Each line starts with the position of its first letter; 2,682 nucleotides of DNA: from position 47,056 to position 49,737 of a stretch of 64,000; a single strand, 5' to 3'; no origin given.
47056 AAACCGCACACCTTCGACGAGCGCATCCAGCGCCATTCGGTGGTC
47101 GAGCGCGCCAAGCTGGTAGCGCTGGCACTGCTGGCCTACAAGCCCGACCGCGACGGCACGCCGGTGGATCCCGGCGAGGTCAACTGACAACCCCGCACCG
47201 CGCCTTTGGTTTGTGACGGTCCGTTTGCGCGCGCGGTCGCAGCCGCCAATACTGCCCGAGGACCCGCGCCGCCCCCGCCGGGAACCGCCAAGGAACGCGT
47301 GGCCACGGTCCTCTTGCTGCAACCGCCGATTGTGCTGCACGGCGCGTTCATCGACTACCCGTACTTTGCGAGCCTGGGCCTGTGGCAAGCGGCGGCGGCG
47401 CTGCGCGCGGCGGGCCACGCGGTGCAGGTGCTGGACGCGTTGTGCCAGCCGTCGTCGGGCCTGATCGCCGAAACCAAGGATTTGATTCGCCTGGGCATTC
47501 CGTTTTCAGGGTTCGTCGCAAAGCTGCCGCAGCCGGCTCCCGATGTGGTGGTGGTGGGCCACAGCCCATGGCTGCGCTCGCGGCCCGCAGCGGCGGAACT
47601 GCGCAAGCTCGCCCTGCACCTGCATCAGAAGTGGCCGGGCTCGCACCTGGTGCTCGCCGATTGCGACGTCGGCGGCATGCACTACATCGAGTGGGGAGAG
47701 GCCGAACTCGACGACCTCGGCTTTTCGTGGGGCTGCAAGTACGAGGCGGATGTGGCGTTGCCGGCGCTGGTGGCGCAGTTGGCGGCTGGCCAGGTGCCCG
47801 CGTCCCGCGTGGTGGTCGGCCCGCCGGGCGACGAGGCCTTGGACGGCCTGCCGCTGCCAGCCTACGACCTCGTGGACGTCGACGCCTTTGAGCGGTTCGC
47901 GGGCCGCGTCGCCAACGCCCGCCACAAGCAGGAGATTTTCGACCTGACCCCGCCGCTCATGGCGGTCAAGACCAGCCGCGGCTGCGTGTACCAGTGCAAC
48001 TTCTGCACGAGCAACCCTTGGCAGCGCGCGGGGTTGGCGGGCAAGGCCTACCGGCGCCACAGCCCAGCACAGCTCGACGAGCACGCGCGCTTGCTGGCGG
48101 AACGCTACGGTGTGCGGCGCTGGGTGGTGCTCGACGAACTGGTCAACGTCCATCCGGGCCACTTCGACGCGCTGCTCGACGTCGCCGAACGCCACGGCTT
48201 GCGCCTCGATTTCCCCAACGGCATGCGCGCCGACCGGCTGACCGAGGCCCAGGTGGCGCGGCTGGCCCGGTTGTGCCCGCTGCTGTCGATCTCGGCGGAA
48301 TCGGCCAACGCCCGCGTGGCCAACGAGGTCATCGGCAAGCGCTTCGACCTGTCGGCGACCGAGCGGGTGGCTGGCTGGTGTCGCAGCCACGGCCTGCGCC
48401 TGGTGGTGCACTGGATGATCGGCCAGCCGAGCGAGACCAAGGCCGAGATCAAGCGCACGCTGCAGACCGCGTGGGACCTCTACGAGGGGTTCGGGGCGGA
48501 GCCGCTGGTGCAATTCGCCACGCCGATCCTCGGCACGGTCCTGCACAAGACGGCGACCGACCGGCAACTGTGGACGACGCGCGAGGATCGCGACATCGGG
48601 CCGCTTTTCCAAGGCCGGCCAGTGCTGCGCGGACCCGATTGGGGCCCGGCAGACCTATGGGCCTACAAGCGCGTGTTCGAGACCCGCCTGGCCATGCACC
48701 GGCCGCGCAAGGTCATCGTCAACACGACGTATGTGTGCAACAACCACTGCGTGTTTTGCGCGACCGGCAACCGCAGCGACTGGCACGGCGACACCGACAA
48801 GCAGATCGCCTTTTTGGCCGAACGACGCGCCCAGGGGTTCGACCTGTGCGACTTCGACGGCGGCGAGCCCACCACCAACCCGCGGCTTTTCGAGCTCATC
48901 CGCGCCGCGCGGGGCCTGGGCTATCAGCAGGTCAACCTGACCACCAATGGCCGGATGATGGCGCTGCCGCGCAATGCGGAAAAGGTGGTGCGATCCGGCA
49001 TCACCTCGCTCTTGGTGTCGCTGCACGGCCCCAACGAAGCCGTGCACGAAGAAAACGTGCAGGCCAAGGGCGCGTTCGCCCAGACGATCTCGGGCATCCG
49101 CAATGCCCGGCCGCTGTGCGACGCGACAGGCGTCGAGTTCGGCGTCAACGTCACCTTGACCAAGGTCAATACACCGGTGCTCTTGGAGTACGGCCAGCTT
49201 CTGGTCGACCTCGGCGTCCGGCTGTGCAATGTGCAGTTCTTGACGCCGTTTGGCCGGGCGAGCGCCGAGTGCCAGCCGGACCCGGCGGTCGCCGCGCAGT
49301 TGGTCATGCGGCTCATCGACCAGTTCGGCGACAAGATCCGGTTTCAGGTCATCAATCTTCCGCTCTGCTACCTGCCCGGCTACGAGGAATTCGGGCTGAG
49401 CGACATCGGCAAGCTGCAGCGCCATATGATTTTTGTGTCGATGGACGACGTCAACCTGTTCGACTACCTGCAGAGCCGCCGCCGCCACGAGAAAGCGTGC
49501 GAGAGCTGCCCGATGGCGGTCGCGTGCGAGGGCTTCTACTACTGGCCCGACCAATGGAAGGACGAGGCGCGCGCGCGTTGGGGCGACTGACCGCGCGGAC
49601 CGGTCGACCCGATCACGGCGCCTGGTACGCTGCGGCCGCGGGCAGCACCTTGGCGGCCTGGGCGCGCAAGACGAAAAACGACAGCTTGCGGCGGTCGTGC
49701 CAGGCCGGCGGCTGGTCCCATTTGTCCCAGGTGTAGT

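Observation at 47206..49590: Single polypeptide carrying two complete radical-SAM cores plus an N-terminal B12-binding-like domain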

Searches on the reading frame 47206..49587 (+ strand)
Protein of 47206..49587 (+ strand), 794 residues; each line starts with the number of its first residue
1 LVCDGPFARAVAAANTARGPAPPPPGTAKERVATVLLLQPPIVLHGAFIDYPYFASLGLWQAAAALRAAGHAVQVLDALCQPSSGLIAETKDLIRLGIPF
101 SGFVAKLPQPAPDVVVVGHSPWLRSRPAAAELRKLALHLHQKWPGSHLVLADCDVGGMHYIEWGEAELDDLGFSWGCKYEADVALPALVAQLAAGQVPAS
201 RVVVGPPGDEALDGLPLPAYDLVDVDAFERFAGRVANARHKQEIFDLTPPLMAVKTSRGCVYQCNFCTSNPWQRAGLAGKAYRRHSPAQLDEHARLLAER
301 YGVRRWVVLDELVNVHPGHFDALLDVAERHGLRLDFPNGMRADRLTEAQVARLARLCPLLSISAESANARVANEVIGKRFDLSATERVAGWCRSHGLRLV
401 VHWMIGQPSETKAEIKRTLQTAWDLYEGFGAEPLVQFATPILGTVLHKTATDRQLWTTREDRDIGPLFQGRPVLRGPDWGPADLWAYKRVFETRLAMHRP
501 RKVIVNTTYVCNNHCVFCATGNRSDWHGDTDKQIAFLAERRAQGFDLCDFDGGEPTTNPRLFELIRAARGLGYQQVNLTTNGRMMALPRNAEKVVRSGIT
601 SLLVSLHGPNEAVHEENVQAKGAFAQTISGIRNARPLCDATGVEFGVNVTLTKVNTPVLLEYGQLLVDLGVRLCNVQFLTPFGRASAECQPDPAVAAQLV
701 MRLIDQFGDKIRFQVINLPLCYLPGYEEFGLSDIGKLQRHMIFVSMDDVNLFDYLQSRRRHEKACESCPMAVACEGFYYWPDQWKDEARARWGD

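Call 4: search_protein_families(library=ncbifam, proteins=[window:47206-49587:+], max_evalue=0.01)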
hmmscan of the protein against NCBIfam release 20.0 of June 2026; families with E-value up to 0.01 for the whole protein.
window:47206-49587:+ (794 aa): 58 families (the best 25 are shown)
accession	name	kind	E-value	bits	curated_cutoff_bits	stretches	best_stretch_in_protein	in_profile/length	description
NF038332.1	rSAM_rare_HxsC4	exception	2.7e-32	112.2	500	1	491-687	5-202/335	radical SAM protein HxsC4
TIGR04055.1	rSAM_NirJ2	equivalog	2.9e-21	76.4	500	1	505-686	4-181/326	putative heme d1 biosynthesis radical SAM protein NirJ2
TIGR04545.1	rSAM_ahbD_hemeb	equivalog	8.3e-21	74.8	500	1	506-718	5-212/339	heme b synthase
TIGR03977.1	rSAM_pair_HxsC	equivalog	5.8e-20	71.4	267.9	1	506-724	30-254/292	His-Xaa-Ser system radical SAM maturase HxsC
TIGR04053.2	TIGR04053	equivalog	9.9e-19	67.8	395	1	498-715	5-221/366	TIGR04053 family radical SAM/SPASM domain-containing protein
TIGR04072.2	rSAM_ladder_B12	equivalog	3.1e-15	55.7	360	1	250-421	179-345/443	lipid biosynthesis B12-binding/radical SAM protein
TIGR04385.1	B12_rSAM_cofa1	equivalog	3.7e-15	56.1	450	1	178-427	128-366/438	B12 lower ligand biosynthesis radical SAM protein BzaD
TIGR04051.1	rSAM_NirJ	equivalog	1.6e-14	53.7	515.45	1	503-694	4-191/354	heme d1 biosynthesis radical SAM protein NirJ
TIGR04317.1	W_rSAM_matur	equivalog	1.9e-14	53.6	380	1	500-682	3-187/349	tungsten cofactor oxidoreductase radical SAM maturase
NF033070.1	rSAM_AprD4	equivalog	2.7e-14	52.9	500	1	214-454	172-394/456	AprD4 family radical SAM diol-dehydratase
TIGR04347.1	pseudo_SAM_Halo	equivalog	5.5e-14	52.2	525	1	501-677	37-210/390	TIGR04347 family pseudo-SAM/SPASM protein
TIGR02668.1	moaA_archaeal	equivalog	1.9e-13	50.1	325.25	1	503-637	12-146/303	GTP 3',8-cyclase MoaA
TIGR04546.1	rSAM_ahbC_deAc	equivalog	4.8e-13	48.6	650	1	501-691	39-225/390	12,18-didecarboxysiroheme deacetylase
TIGR03962.1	mycofact_rSAM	equivalog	5.9e-13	48.7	265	1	500-687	11-193/339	mycofactocin radical SAM maturase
TIGR04466.1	rSAM_BlsE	equivalog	7.8e-13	48.6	400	1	502-672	4-168/327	cytosylglucuronate decarboxylase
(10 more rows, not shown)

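Call 5: search_protein_families(library=pfam, proteins=[window:47206-49587:+], max_evalue=0.01)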
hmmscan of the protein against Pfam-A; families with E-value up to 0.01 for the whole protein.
window:47206-49587:+ (794 aa): 1 family
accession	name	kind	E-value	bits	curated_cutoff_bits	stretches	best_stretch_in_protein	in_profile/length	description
PF04055.27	Radical_SAM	-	1.3e-28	100.7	29.5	2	505-636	1-138/166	Radical SAM superfamily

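Call 7: find_homologous_proteins(query=window:47299-49587:+, max_evalue=0.00001)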
Query window:47299-49587:+ (763 aa): 254 proteins with E <= 0.00001 among 8000 candidates; the best 120 are listed.
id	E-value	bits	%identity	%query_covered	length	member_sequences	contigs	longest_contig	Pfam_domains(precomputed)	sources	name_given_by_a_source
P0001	0.0e+0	1621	88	100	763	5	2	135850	PF04055.28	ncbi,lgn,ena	-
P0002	0.0e+0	1458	81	98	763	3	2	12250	PF04055.28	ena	-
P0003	0.0e+0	1375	76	100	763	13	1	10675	PF04055.28,PF02310.25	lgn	-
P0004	0.0e+0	1362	76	100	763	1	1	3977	PF04055.28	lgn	-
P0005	0.0e+0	1350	74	100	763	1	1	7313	PF04055.28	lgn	-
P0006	0.0e+0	1345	74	100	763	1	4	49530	PF04055.28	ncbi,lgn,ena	-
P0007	0.0e+0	1344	72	100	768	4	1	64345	PF04055.28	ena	-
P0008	0.0e+0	1344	73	98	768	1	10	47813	PF04055.28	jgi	jgi:MoaA/NifB/PqqE/SkfB family radical SAM enzyme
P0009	0.0e+0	1343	74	100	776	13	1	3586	PF04055.28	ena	-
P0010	0.0e+0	1337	74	100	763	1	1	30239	PF04055.28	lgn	-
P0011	0.0e+0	1329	72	98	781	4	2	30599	PF04055.28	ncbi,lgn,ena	-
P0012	0.0e+0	1323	74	100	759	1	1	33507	PF04055.28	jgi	jgi:MoaA/NifB/PqqE/SkfB family radical SAM enzyme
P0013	0.0e+0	1321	73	100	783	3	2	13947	PF04055.28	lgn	-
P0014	0.0e+0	1318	72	98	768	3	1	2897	PF04055.28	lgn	-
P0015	0.0e+0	1316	71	98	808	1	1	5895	PF04055.28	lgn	-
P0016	0.0e+0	1306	71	100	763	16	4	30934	PF04055.28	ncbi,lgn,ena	-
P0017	0.0e+0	1302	71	98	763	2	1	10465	PF04055.28,PF02310.25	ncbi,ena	-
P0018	0.0e+0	1299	71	98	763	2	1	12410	PF04055.28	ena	-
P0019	0.0e+0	1294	71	98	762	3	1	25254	PF04055.28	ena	-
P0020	0.0e+0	1285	71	98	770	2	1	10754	PF04055.28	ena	-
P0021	0.0e+0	1270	70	100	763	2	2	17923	PF04055.28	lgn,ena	-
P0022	0.0e+0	1264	70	100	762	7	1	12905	PF04055.28,PF02310.25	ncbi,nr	ncbi:MAG: radical SAM protein [Deltaproteobacteria bacterium]|nr:radical SAM protein [Deltaproteobac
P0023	0.0e+0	1262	69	98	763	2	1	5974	PF04055.28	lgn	-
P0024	0.0e+0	1194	67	100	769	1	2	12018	PF04055.28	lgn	-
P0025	0.0e+0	1177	65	100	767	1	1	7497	PF04055.28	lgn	-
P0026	0.0e+0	1163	64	100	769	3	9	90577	PF04055.28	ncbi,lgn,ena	-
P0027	0.0e+0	1161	65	98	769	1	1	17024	PF04055.28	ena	-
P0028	0.0e+0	1159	64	100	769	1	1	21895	PF04055.28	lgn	-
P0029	0.0e+0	1158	64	99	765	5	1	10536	PF04055.28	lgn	-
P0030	0.0e+0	1155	64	98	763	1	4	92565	PF04055.28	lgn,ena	-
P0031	0.0e+0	1154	65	98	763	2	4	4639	PF04055.28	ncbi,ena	-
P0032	0.0e+0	1154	65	98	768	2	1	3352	PF04055.28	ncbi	-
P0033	0.0e+0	1153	64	98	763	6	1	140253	PF04055.28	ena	-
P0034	0.0e+0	1152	64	98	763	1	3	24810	PF04055.28,PF02310.25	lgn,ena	-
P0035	0.0e+0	1147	64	100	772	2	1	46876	PF04055.28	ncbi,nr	ncbi:MAG: radical SAM protein [Myxococcales bacterium]|nr:radical SAM protein [Myxococcales bacteriu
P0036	0.0e+0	1139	63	100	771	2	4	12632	PF04055.28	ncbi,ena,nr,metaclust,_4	ncbi:MAG TPA: hypothetical protein DCQ06_04345 [Myxococcales bacterium]|nr:hypothetical protein [Myx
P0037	0.0e+0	1134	63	98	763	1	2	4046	PF04055.28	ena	-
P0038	0.0e+0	1122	65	100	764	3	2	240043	PF04055.28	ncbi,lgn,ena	-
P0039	0.0e+0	1103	63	98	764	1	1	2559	PF04055.28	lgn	-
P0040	0.0e+0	1101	63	98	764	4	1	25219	PF04055.28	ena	-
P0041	0.0e+0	1091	63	98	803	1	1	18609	PF04055.28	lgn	-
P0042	0.0e+0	1090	62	98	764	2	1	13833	PF04055.28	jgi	jgi:MoaA/NifB/PqqE/SkfB family radical SAM enzyme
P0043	0.0e+0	1088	63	98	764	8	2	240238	PF04055.28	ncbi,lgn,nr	ncbi:MAG: radical SAM protein [Deltaproteobacteria bacterium]|nr:radical SAM protein [Deltaproteobac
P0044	0.0e+0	1025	61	98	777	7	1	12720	PF04055.28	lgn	-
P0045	2.2e-286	970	58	100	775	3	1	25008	PF04055.28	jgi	-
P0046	3.3e-197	675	45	98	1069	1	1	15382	PF04055.28,PF02310.25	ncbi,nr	ncbi:MAG: radical SAM protein [Deltaproteobacteria bacterium]|nr:radical SAM protein [Deltaproteobac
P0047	5.0e-192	658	43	98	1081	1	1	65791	PF04055.28,PF02310.25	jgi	jgi:MoaA/NifB/PqqE/SkfB family radical SAM enzyme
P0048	1.0e-187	644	64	59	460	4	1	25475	PF04055.28,PF02310.25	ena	-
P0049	1.3e-179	617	40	98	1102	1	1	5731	PF00702.33,PF04055.28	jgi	-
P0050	1.9e-174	600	43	98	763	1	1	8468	PF04055.28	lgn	-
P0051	2.7e-174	600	42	97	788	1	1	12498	PF04055.28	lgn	-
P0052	1.0e-170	588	43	98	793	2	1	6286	PF04055.28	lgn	-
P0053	4.2e-170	586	40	98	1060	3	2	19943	PF13847.13,PF13489.13,PF13649.13,PF04055.28,PF08241.19,PF08242.19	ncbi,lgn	-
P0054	3.6e-168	579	43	98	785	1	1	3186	PF04055.28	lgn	-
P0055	2.4e-166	573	42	100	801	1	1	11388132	PF04055.28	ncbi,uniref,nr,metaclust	ncbi:radical SAM protein [Chondromyces crocatus]|uniref:Radical SAM core domain-containing protein n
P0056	3.5e-166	573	38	98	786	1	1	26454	PF04055.28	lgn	-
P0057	1.7e-165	571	43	98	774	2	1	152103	PF04055.28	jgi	jgi:MoaA/NifB/PqqE/SkfB family radical SAM enzyme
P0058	1.5e-163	564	42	98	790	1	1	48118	PF04055.28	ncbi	-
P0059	1.0e-160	555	38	98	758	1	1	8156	PF04055.28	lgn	-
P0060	1.3e-160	554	41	99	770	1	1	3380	PF04055.28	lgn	-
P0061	1.1e-159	551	38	98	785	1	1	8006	PF04055.28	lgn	-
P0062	1.2e-159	551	39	76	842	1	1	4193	PF04055.28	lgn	-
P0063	1.3e-159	551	43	98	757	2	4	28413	PF04055.28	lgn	-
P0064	2.0e-158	547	41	98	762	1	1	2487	PF04055.28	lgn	-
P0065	2.3e-158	547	40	98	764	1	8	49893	PF04055.28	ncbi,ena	-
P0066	3.7e-158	546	40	98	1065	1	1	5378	PF04055.28,PF02310.25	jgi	jgi:MoaA/NifB/PqqE/SkfB family radical SAM enzyme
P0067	5.7e-158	546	38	98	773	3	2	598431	PF04055.28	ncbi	-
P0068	4.2e-157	543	41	99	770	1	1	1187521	PF04055.28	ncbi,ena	-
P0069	4.7e-157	543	39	98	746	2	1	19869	PF04055.28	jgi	-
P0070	1.4e-156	541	41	97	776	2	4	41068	PF04055.28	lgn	-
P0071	4.3e-156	539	40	99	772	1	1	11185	PF04055.28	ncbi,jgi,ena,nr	ncbi:MAG TPA: radical SAM protein [Terriglobales bacterium]|nr:radical SAM protein [Terriglobales ba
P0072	1.9e-155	537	42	96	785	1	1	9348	PF04055.28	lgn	-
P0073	9.5e-154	532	40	99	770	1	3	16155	PF04055.28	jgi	-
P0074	1.7e-153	531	40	99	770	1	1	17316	PF04055.28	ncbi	-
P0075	5.0e-153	529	41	99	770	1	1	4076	PF04055.28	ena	-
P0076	6.1e-153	529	41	99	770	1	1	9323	PF04055.28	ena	-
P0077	9.6e-153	528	42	99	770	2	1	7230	PF04055.28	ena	-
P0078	1.1e-152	528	40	99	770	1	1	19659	PF04055.28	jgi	jgi:MoaA/NifB/PqqE/SkfB family radical SAM enzyme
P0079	1.1e-152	528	40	99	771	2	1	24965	PF04055.28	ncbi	-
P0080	1.5e-152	528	40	99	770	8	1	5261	PF04055.28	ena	-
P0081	1.6e-152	528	41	99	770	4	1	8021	PF04055.28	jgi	jgi:MoaA/NifB/PqqE/SkfB family radical SAM enzyme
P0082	1.6e-152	528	42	99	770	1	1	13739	PF04055.28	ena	-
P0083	1.8e-152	527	41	99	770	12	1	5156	PF04055.28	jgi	-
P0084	1.9e-152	527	40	99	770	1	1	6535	PF04055.28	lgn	-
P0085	3.8e-152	526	40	99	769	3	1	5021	PF04055.28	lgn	-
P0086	4.5e-152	526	41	99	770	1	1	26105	PF04055.28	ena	-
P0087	5.4e-152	526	40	99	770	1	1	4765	PF04055.28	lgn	-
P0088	5.7e-152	526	40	99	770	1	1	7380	PF04055.28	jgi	jgi:MoaA/NifB/PqqE/SkfB family radical SAM enzyme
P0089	6.7e-152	526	39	99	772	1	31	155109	PF04055.28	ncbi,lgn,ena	-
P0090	7.0e-152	525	41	99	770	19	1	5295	PF04055.28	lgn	-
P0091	7.9e-152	525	41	99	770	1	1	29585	PF04055.28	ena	-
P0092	7.9e-152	525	40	99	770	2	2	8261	PF04055.28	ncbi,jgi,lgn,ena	-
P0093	8.1e-152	525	40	99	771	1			PF04055.28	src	-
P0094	8.8e-152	525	40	99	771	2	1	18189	PF04055.28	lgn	-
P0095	9.0e-152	525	40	98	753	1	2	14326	PF04055.28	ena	-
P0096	1.1e-151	525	41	99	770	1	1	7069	PF04055.28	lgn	-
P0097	1.4e-151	525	41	99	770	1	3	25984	PF04055.28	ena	-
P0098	1.7e-151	524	41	97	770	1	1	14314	PF04055.28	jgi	jgi:MoaA/NifB/PqqE/SkfB family radical SAM enzyme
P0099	2.1e-151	524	39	99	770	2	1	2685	PF04055.28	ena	-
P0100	2.6e-151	524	41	99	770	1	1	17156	PF04055.28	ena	-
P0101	4.1e-151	523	40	99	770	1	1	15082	PF04055.28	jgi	jgi:MoaA/NifB/PqqE/SkfB family radical SAM enzyme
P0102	4.5e-151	523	41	99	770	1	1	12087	PF04055.28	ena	-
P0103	5.0e-151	523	41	99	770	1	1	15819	PF04055.28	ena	-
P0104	6.4e-151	522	41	99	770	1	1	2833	PF04055.28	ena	-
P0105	6.7e-151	522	41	99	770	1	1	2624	PF04055.28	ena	-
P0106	9.5e-151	522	41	99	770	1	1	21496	PF04055.28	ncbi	-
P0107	1.1e-150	521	39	99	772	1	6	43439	PF04055.28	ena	-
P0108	1.1e-150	521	41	99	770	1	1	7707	PF04055.28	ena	-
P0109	1.2e-150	521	41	99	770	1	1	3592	PF04055.28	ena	-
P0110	1.4e-150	521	41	99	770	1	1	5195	PF04055.28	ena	-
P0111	1.8e-150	521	40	99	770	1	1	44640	PF04055.28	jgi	jgi:MoaA/NifB/PqqE/SkfB family radical SAM enzyme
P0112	2.3e-150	520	40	99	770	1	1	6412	PF04055.28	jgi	jgi:MoaA/NifB/PqqE/SkfB family radical SAM enzyme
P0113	2.4e-150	520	41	99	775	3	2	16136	PF04055.28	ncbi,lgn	-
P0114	2.5e-150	520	41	99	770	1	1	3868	PF04055.28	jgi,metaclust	metaclust:\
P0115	2.5e-150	520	41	99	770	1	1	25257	PF04055.28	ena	-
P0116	3.0e-150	520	41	99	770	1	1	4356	PF04055.28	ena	-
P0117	3.7e-150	520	41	99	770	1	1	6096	PF04055.28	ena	-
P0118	4.2e-150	520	40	99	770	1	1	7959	PF04055.28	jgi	-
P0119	6.2e-150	519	41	99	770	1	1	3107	PF04055.28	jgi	-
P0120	6.8e-150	519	40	99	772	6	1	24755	PF04055.28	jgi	jgi:MoaA/NifB/PqqE/SkfB family radical SAM enzyme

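Call 8: search_solved_structures(query=window:47299-49587:+, max_evalue=0.001, show_alignments=2)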
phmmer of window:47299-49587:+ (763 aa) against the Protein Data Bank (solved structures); distinct sequences matched with E-value up to 0.001: 4.
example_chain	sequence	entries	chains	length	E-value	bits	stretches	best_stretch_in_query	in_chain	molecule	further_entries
7vob_C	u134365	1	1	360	1.1e-10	43.6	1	466-656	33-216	Cytosylglucuronate decarboxylase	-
7voc_C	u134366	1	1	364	1.1e-10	43.6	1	466-656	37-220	Cytosylglucuronate decarboxylase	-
6fd2_B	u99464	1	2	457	2.1e-09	39.3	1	220-423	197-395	Putative apramycin biosynthetic oxidoreductase 4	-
7tol_A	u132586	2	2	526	1.8e-05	26.3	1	474-580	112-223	glycerol dibiphytanyl glycerol tetraether - macrocyclic archaeol synthase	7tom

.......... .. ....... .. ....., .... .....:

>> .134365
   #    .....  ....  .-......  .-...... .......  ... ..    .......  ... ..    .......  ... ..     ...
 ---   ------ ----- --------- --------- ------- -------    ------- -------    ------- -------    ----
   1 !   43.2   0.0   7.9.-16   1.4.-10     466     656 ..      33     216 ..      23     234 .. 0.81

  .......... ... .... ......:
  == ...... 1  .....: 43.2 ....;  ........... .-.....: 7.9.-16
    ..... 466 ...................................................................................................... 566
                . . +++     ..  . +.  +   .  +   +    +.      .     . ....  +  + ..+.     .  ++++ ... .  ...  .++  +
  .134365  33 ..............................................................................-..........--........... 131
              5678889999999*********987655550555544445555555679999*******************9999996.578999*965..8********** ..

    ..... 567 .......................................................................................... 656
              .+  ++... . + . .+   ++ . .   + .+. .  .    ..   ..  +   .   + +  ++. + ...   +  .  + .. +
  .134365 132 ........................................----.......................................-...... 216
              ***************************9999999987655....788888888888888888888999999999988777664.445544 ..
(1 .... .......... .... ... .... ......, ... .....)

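Call 10: find_encoding_contigs(protein=P0001, flank=10000, max_places=3)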
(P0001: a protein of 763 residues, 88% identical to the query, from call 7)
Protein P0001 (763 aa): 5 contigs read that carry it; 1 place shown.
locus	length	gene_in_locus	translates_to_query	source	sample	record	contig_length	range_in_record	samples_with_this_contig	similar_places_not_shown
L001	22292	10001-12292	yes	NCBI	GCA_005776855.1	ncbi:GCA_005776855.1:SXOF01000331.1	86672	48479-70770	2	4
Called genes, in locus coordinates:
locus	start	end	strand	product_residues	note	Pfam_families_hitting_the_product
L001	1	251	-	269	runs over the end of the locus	PF02675:AdoMet_dc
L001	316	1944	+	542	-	-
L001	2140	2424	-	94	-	PF05854:MC1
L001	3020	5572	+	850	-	PF13174:TPR_6 (faint), PF01464:SLT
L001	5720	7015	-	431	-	-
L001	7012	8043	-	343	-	PF02899:Phage_int_SAM_1, PF13495:Phage_int_SAM_4 (weak), PF00589:Phage_integrase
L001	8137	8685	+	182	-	PF07152:YaeQ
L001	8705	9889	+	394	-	PF01546:Peptidase_M20, PF07687:M20_dimer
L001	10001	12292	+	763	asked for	PF04055:Radical_SAM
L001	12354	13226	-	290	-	PF04294:VanW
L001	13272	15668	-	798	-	-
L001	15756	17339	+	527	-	-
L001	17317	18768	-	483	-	PF01565:FAD_binding_4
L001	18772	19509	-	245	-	PF00106:adh_short, PF08659:KR, PF13561:adh_short_C2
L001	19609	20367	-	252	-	PF01925:TauE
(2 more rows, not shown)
